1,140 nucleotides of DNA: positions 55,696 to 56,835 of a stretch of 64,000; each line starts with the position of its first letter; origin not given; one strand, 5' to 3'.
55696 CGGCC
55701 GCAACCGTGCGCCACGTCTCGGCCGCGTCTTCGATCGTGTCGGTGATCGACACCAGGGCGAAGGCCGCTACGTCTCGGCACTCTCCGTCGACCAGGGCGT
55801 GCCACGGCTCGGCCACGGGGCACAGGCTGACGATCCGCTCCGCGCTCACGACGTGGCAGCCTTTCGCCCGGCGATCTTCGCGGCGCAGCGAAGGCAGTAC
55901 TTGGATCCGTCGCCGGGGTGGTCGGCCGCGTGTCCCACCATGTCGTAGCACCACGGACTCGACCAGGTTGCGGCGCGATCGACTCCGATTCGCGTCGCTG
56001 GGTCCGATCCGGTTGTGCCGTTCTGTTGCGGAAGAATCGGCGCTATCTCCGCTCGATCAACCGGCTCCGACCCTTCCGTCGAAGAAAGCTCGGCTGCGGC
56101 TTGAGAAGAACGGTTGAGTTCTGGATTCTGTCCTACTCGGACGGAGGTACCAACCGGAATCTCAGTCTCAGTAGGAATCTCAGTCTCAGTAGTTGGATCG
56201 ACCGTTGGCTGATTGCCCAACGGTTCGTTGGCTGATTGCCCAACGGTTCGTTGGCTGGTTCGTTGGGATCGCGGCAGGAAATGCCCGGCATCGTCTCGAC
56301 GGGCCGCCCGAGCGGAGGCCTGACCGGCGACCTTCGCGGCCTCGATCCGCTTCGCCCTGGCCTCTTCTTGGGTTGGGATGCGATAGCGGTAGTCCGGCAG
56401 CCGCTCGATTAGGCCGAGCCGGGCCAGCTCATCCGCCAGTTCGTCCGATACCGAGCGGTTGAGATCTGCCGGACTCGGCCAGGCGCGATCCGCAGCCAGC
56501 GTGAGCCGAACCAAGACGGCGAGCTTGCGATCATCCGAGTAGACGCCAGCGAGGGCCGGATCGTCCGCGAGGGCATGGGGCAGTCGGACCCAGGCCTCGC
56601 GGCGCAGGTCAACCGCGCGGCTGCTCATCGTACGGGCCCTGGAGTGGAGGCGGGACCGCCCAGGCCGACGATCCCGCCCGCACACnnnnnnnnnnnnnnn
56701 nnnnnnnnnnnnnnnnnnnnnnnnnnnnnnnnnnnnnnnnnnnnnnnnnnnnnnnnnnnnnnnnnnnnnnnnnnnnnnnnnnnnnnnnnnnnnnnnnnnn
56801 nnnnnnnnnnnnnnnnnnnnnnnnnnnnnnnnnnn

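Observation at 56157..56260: DNA-level direct and inverted repeats embedded inside a coding ORF of the element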

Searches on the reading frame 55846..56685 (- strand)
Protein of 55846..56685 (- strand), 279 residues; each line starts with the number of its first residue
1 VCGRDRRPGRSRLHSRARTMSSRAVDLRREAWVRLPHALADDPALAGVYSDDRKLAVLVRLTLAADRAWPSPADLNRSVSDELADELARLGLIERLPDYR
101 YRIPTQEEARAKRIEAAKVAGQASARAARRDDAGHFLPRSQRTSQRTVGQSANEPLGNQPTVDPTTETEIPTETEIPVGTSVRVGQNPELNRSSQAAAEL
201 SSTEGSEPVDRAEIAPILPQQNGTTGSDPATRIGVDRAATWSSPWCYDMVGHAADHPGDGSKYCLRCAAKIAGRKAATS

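Call 6: search_protein_families(library=pfam, proteins=[window:55846-56685:-], max_evalue=0.01)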
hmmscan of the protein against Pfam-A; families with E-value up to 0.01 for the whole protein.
window:55846-56685:- (279 aa): 0 families

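Call 12: search_protein_families(library=phrogs, proteins=[window:55846-56685:-], max_evalue=0.01)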
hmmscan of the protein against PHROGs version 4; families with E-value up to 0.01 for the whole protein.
window:55846-56685:- (279 aa): 0 families

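Call 13: search_protein_families(library=ncbifam, proteins=[window:55846-56685:-], max_evalue=0.01)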
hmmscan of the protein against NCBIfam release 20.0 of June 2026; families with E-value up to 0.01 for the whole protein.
window:55846-56685:- (279 aa): 1 family
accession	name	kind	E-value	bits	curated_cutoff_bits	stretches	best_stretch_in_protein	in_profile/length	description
NF052608.1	TrhMmycExpMmpL3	equivalog_domain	0.0024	16.2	1400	1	89-229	748-892/992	trehalose monomycolate exporter MmpL3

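Call 15: find_homologous_proteins(query=window:55846-56685:-, max_evalue=0.001)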
Query window:55846-56685:-: 8000 candidates shared short words with the query, none scored E <= 0.001.

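Call 20: search_dna_similar(query=window:55846-56628:-, collection=plasmids, mode=protein, max_evalue=0.01)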
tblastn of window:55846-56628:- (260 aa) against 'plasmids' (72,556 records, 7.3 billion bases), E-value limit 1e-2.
No match.

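Call 21: search_protein_representatives(protein=window:55846-56628:-)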
Query: 260 residues. Proteins with E-value up to 0.001 (for the whole library): 403; up to 1e-10: 37; up to 1e-30: 0. The best 150 are listed.
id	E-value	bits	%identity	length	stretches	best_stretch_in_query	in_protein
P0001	2.9e-26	109.2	43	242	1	8-213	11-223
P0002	7.8e-23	98.0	39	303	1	6-160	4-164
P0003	7.8e-21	91.4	45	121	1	5-111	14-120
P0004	1.2e-20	90.8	46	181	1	1-111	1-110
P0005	3.9e-19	85.8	42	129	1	6-125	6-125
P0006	5.4e-19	85.4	35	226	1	1-215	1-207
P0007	5.4e-19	85.4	33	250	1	1-256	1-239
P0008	1.4e-18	84.1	42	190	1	12-153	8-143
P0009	3.5e-17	79.5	42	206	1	12-147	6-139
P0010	6.6e-17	78.5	44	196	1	22-154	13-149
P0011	3.2e-16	76.3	43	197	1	6-110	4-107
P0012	1.4e-15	74.2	39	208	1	20-160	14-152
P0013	2.1e-15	73.6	40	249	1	7-162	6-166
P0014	6.3e-15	72.1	36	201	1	10-159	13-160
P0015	9.1e-15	71.6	37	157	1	10-159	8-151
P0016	1.5e-14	70.9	38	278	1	13-138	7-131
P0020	1.3e-12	64.5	40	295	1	13-112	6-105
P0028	1.1e-11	61.4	34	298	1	9-137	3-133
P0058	9.4e-10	55.1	34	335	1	12-128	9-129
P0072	4.6e-09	52.9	35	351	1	11-126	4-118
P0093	2.6e-08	50.4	34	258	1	9-202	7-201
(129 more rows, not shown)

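Call 23: search_protein_families(library=pfam, proteins=[P0001, P0002, P0006, P0007, P0013, P0016, P0020, P0028, P0058, P0072], max_evalue=0.1)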
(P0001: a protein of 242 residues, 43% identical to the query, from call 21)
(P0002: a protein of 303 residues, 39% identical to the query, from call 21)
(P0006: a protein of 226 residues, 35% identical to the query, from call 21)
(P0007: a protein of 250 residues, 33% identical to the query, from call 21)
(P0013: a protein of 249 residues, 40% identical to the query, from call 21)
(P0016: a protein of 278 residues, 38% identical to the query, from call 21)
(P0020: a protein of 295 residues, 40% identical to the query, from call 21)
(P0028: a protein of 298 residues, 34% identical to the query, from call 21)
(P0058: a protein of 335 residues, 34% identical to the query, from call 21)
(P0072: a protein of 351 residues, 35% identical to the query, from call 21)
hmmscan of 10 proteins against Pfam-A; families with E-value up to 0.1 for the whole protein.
P0001 (242 aa): 0 families

P0002 (303 aa): 0 families

P0006 (226 aa): 0 families

P0007 (250 aa): 0 families

P0013 (249 aa): 0 families

P0016 (278 aa): 0 families

P0020 (295 aa): 0 families

P0028 (298 aa): 0 families

P0058 (335 aa): 0 families

P0072 (351 aa): 0 families

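Call 30: find_encoding_contigs(protein=P0010, flank=8000, max_places=3)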
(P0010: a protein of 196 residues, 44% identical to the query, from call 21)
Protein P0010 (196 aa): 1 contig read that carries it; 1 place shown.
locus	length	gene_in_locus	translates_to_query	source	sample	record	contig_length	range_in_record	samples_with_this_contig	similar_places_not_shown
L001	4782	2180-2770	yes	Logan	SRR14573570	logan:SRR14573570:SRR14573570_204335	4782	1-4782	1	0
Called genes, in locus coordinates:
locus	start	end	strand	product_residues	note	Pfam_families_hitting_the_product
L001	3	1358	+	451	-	?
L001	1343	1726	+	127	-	-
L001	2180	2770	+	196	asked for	-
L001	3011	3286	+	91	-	-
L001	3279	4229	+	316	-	-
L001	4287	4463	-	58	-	-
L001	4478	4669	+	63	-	-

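Call 31: find_encoding_contigs(protein=P0001, flank=8000, max_places=2)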
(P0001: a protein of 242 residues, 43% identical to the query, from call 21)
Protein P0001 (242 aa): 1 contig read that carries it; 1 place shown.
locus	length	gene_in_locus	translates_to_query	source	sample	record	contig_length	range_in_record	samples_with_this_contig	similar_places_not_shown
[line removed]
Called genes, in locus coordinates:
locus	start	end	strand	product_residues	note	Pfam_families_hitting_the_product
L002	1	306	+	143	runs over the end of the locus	-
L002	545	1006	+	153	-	-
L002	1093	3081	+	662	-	PF01936:NYN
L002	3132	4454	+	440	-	PF13177:DNA_pol3_delta2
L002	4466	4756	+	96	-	PF00708:Acylphosphatase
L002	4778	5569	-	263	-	PF00106:adh_short, PF08659:KR, PF13561:adh_short_C2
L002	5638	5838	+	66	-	-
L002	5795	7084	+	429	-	PF00239:Resolvase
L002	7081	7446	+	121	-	PF04343:DUF488 (faint)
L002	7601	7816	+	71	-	PF13560:HTH_31, PF01381:HTH_3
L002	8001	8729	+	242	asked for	-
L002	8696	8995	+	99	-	-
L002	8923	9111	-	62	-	-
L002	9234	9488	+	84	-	-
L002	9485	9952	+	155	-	-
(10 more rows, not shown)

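Call 32: find_encoding_contigs(protein=P0002, flank=8000, max_places=2)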
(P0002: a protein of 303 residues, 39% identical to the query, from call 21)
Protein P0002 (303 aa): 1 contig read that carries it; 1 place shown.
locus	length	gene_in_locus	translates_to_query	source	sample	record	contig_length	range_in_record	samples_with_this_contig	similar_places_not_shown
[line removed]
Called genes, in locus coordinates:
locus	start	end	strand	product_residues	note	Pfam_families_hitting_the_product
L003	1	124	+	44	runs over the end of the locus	?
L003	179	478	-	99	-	PF03795:YCII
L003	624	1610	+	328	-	-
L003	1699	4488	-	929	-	PF00330:Aconitase, PF00694:Aconitase_C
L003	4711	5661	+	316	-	PF10727:Rossmann-like, PF03807:F420_oxidored (weak), PF10728:DUF2520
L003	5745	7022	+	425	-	PF00239:Resolvase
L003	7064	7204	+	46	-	-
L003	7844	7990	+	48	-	-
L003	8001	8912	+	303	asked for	-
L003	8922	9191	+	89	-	-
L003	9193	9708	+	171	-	-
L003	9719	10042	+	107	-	-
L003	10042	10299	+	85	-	-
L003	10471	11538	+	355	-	PF13524:Glyco_trans_1_2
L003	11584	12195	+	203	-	-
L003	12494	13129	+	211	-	PF00589:Phage_integrase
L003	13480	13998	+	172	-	-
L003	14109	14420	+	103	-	-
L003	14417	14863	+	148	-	PF00293:NUDIX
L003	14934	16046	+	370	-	PF01571:GCV_T, PF08669:GCV_T_C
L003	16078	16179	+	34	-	?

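Call 33: find_encoding_contigs(protein=P0007, flank=8000, max_places=2)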
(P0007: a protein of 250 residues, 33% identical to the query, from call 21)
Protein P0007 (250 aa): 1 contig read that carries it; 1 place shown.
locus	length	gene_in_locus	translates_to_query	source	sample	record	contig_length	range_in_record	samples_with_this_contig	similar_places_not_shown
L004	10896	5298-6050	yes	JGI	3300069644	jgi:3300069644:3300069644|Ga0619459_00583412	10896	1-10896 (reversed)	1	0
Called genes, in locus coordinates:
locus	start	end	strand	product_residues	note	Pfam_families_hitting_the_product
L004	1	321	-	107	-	?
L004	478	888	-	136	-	-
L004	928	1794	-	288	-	-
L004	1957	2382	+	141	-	PF04075:F420H2_quin_red (weak)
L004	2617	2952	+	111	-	-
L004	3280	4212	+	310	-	PF02899:Phage_int_SAM_1, PF13495:Phage_int_SAM_4, PF00589:Phage_integrase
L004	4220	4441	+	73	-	-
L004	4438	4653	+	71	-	-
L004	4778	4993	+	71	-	PF13560:HTH_31 (weak), PF01381:HTH_3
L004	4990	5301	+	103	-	-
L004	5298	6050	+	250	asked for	-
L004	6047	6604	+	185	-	-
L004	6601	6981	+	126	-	-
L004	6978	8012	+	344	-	-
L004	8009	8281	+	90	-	-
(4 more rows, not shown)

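Call 34: find_encoding_contigs(protein=P0013, flank=8000, max_places=2)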
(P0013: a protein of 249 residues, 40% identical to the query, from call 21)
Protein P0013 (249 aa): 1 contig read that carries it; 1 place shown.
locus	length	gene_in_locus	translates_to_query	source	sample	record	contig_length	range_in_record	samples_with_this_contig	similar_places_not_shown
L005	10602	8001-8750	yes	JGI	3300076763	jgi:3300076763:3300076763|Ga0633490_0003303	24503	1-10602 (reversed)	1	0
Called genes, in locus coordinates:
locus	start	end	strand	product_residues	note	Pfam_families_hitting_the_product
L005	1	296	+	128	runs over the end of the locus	PF01155:HypA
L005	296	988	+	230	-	PF02492:cobW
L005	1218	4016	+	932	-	PF01326:PPDK_N, PF00391:PEP-utilizers, PF02896:PEP-utilizers_C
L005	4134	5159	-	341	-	-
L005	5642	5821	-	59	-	-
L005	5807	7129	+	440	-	PF00239:Resolvase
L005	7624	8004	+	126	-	-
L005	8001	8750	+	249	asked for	-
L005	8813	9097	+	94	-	-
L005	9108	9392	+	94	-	-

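Call 35: find_encoding_contigs(protein=P0093, flank=8000, max_places=2)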
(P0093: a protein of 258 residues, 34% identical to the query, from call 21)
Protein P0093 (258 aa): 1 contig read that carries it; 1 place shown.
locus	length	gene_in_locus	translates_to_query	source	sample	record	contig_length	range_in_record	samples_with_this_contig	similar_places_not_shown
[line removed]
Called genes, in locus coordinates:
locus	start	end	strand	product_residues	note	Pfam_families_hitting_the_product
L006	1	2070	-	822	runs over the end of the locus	PF00488:MutS_V, PF01713:Smr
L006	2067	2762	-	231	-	PF02245:Pur_DNA_glyco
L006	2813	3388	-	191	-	PF02674:Colicin_V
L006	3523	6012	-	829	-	PF01588:tRNA_bind, PF03483:B3_4, PF03484:B5, PF17759:tRNA_synthFbeta, PF03147:FDX-ACB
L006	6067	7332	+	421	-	PF00239:Resolvase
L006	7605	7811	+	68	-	-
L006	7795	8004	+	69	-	-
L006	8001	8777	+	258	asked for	-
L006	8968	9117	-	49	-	-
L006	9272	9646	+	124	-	-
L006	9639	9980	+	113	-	-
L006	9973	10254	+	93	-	-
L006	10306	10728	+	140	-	-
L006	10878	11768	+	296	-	-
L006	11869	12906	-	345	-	PF02912:Phe_tRNA-synt_N, PF01409:tRNA-synt_2d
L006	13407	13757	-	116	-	PF00453:Ribosomal_L20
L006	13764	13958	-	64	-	PF01632:Ribosomal_L35p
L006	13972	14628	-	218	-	PF05198:IF3_N, PF00707:IF3_C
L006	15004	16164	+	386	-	PF07690:MFS_1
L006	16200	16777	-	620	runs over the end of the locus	PF07973:tRNA_SAD, PF00587:tRNA-synt_2b, PF03129:HGTP_anticodon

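Call 43: search_solved_structures(query=A2, max_evalue=10, show_alignments=2)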
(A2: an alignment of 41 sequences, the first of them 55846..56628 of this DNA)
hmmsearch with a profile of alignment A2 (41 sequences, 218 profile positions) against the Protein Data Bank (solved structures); distinct sequences matched with E-value up to 10: 1.
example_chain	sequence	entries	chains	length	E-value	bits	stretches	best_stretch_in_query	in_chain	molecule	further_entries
5i4d_A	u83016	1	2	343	1.4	12.5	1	80-198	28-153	Superantigen-like protein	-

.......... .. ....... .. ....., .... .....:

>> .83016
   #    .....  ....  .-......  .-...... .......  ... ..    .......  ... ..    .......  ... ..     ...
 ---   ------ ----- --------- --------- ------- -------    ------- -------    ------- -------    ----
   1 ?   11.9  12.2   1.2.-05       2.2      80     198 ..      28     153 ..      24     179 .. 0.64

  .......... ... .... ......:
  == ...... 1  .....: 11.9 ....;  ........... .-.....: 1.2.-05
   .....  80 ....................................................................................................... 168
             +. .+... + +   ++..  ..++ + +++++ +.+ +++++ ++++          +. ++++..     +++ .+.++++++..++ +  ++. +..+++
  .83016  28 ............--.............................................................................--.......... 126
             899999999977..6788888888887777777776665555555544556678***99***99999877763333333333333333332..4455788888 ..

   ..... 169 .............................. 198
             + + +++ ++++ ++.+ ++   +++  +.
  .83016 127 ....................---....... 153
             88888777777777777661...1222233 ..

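Call 46: search_protein_families(library=pfam, alignment_id=A2, max_evalue=1)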
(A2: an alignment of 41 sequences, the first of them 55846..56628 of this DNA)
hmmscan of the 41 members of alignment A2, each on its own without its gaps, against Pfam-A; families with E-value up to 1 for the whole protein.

A. member 1, window:55846-56628:- (260 aa): 1 family
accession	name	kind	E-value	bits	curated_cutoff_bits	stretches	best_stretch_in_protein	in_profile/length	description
PF23976.1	DUF7302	-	0.12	13.2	24.9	1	60-102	14-51/61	Family of unknown function (DUF7302)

B. families by the number of members that match (of 41 scanned): 24 families
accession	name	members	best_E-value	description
PF24201.1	DUF7426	2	0.11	Domain of unknown function (DUF7426)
PF14920.11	MTBP_C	1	0.00043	MDM2-binding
PF01978.25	TrmB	1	0.016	Sugar-specific transcriptional regulator TrmB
PF14473.11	RD3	1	0.047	RD3 protein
PF08198.17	Thymopoietin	1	0.091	Thymopoietin protein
PF12867.12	DinB_2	1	0.1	DinB superfamily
PF15275.11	PEHE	1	0.11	PEHE domain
PF14446.12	Prok-RING_1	1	0.11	Prokaryotic RING finger family 1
PF23976.1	DUF7302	1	0.12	Family of unknown function (DUF7302)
PF13435.11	Cytochrome_C554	1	0.12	Cytochrome c554 and c-prime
PF16320.10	Ribosomal_L12_N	1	0.12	Ribosomal protein L7/L12 dimerisation domain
PF22545.2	2CompARG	1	0.12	2-Component system ADP-ribose glycohydrolase domain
PF20019.4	VMAP-M20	1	0.13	vWA-MoxR associated protein middle region 20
PF16619.10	SUIM_assoc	1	0.15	Unstructured region C-term to UIM in Ataxin3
PF22807.2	TrAA12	1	0.16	TrAA12-like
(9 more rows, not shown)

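Call 47: predict_structure(alignment_id=A2)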
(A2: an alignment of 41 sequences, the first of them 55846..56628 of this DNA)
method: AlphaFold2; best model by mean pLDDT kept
length: 260 residues; sequences in the alignment: 41
mean_pLDDT: 69.8   pTM: 0.50
mean pLDDT of the five models: 69.8, 69.5, 69.5, 68.0, 67.7
residues with pLDDT >= 90: 104; 70-90: 15; 50-70: 55; < 50: 86
segments of 3 or more residues with pLDDT < 50: 135-139, 147-149, 159-162, 166-178, 180-188, 192-195, 201-241
pLDDT, mean of each block of 10 residues (from residue 1): 73 90 97 98 96 97 98 98 97 95 93 92 59 50 52 50 48 47 48 51 42 39 44 45 57 59
secondary structure, 60 per line:
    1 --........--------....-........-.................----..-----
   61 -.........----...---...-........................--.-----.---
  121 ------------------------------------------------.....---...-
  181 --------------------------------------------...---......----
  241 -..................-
elements in order: H3-10 H19-22 H24-31 H33-49 H62-70 E75-77 E81-83 H85-108 H169-173 H231-236 H242-259

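Call 50: fold_search(model_id=the predicted structure, library=pdb)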
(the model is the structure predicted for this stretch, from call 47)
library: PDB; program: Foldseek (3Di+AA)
matches with E <= 10: 270; with E <= 0.001: 0
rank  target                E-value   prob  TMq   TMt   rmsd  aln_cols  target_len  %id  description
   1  5dd8_A                1.8e-01  0.18  0.14  0.21  18.7       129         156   22  The Crystal structure of HucR mutant (HucR-E48Q) from Deinococcus radiodurans (released 2015-09-09)
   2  7pb4_K                4.0e-01  0.41  0.16  0.39   5.7        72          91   19  Cenp-HIK 3-protein complex (released 2022-04-27)
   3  9n73_NP               4.6e-01  0.20  0.16  0.27  10.7       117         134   16  SSU processome maturation and disassembly, State G (released 2025-10-29)
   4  8dgf_B                4.6e-01  0.15  0.15  0.04  16.9       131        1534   18  Avs4 bound to phage PhiV-1 portal (released 2022-08-03)
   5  2hr3_A                4.9e-01  0.30  0.19  0.32  10.3       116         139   23  Crystal structure of putative transcriptional regulator protein from Pseudomonas aeruginosa PA01 at 2.4 A resolution (released 2006-09-19)
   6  7oyc_T2               4.9e-01  0.13  0.15  0.24  13.2       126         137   14  Cryo-EM structure of the Xenopus egg 80S ribosome (released 2022-07-20)
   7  3mq0_A                5.3e-01  0.25  0.17  0.17   4.6        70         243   21  Crystal Structure of Agobacterium tumefaciens repressor BlcR (released 2011-03-30)
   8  7wze_Y                5.6e-01  0.20  0.16  0.25  12.4       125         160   17  Structure of Transcriptional regulator from Bacillus subtilis (strain 168) (released 2022-04-20)
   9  3mq0_B                6.0e-01  0.28  0.16  0.17   4.5        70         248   23  Crystal Structure of Agobacterium tumefaciens repressor BlcR (released 2011-03-30)
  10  8y0w_ST               6.4e-01  0.18  0.17  0.28  10.8       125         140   15  dormant ribosome with eIF5A, eEF2 and SERBP1 (released 2024-02-07)
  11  4kzx_T                6.9e-01  0.10  0.16  0.24  12.2       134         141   18  Rabbit 40S ribosomal subunit in complex with eIF1. (released 2013-07-24)
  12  2qww_C                7.8e-01  0.25  0.18  0.31  10.5       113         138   17  Crystal structure of multiple antibiotic-resistance repressor (MarR) (YP_013417.1) from Listeria monocytogenes 4b F236 (released 2007-08-21)
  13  6y0g_ST               9.5e-01  0.13  0.16  0.27  14.6       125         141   18  Structure of human ribosome in classical-PRE state (released 2020-04-15)
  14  7pzy_U                9.5e-01  0.08  0.11  0.18  15.1       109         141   15  Structure of the vacant Candida albicans 80S ribosome (released 2022-05-18)
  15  4qvg_C                1.0e+00  0.25  0.20  0.15   5.0        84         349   24  Crystal structure of S-adenosylmethionine-dependent methyltransferase SibL in its apo form (released 2015-05-27)
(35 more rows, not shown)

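Call 53: fold_search(model_id=the predicted structure, library=viral)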
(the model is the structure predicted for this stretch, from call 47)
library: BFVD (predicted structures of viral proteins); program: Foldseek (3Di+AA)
matches with E <= 10: 28; with E <= 0.001: 1
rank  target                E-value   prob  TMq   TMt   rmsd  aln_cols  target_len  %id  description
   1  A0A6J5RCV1            2.1e-05  1.00  0.34  0.34  15.8       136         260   26  Uncharacterized protein [uncultured Caudovirales phage]
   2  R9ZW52                4.9e-02  0.87  0.28  0.29  23.6       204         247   16  DUF1376 domain-containing protein [Cellulophaga phage phi19:1]
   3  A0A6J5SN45            8.3e-02  0.66  0.23  0.19  13.8       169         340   18  DnaA N-terminal domain containing protein [uncultured Caudovirales phage]
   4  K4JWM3                7.3e-01  0.10  0.15  0.17  11.2       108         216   23  Uncharacterized protein [Caulobacter phage CcrColossus]
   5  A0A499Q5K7            1.0e+00  0.04  0.10  0.08  27.7       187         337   15  P1 (Fragment) [Papaya ringspot virus]
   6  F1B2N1                1.1e+00  0.04  0.13  0.14  25.3       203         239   16  (no name in the UniProt tables at hand)
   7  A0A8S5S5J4            1.3e+00  0.03  0.11  0.10  28.4       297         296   16  Major capsid protein [Myoviridae sp. ctqEN1]
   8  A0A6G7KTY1            2.7e+00  0.02  0.11  0.08  37.4       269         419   12  PE423R [African swine fever virus]
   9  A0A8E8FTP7            3.1e+00  0.02  0.12  0.12  28.1       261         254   13  ORF4 [Bemisia tabaci negevirus 1]
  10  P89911                3.3e+00  0.01  0.10  0.09  30.7       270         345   14  Orf 1035 protein [Spodoptera littoralis nuclear polyhedrosis virus]
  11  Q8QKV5                3.6e+00  0.01  0.09  0.07  28.6       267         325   14  EsV-1-97 [Ectocarpus siliculosus virus 1 (isolate New Zealand/Kaikoura/1988)]
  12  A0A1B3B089            4.3e+00  0.08  0.16  0.15  10.0        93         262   22  Uncharacterized protein [Gordonia phage Ghobes]
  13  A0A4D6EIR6            4.6e+00  0.01  0.11  0.14  26.0       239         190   15  Uncharacterized protein [Pandoravirus celtis]
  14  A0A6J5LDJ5            5.0e+00  0.05  0.21  0.30  20.1       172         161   12  Helix-turn-helix domain containing protein [uncultured Caudovirales phage]
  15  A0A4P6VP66            5.7e+00  0.02  0.12  0.14  36.9       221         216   13  Uncharacterized protein [Mimivirus LCMiAC02]
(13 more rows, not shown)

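Call 56: find_homologous_proteins(query=A2, max_evalue=0.00001)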
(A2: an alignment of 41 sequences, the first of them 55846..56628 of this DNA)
Query A2 (41 sequences) (260 aa, profile of the alignment): 19 proteins with E <= 0.00001 among 8000 candidates.
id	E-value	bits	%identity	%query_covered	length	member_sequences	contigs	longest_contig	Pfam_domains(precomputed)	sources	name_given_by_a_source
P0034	3.4e-45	173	37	40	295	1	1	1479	-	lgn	-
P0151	6.3e-44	169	39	41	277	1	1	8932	-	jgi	jgi:hypothetical protein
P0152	4.1e-43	166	41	41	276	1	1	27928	-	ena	-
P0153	5.2e-42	163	35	58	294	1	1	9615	-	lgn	-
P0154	8.2e-42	162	36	41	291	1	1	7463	-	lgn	-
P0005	6.4e-41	159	42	48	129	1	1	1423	-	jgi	jgi:hypothetical protein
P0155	8.8e-41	159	29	65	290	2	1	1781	-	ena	-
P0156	1.6e-40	158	34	42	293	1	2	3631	-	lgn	-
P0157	1.7e-40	158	34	47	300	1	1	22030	-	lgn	-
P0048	1.7e-40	158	33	41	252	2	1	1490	-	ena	-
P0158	2.3e-40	157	33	55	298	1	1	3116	-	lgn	-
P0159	4.3e-40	156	35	40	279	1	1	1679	-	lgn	-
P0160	1.1e-39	155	31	41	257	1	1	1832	-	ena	-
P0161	1.4e-39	155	33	40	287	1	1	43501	-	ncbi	-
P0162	3.8e-39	153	33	40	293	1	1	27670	-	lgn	-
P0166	3.9e-36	144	34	40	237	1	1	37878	-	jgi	jgi:hypothetical protein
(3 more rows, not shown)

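Call 58: search_dna_similar(query=window:55846-56628:-, collection=phages, mode=protein, max_evalue=0.01)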
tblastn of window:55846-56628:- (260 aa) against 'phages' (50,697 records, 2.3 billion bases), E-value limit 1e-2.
No match.
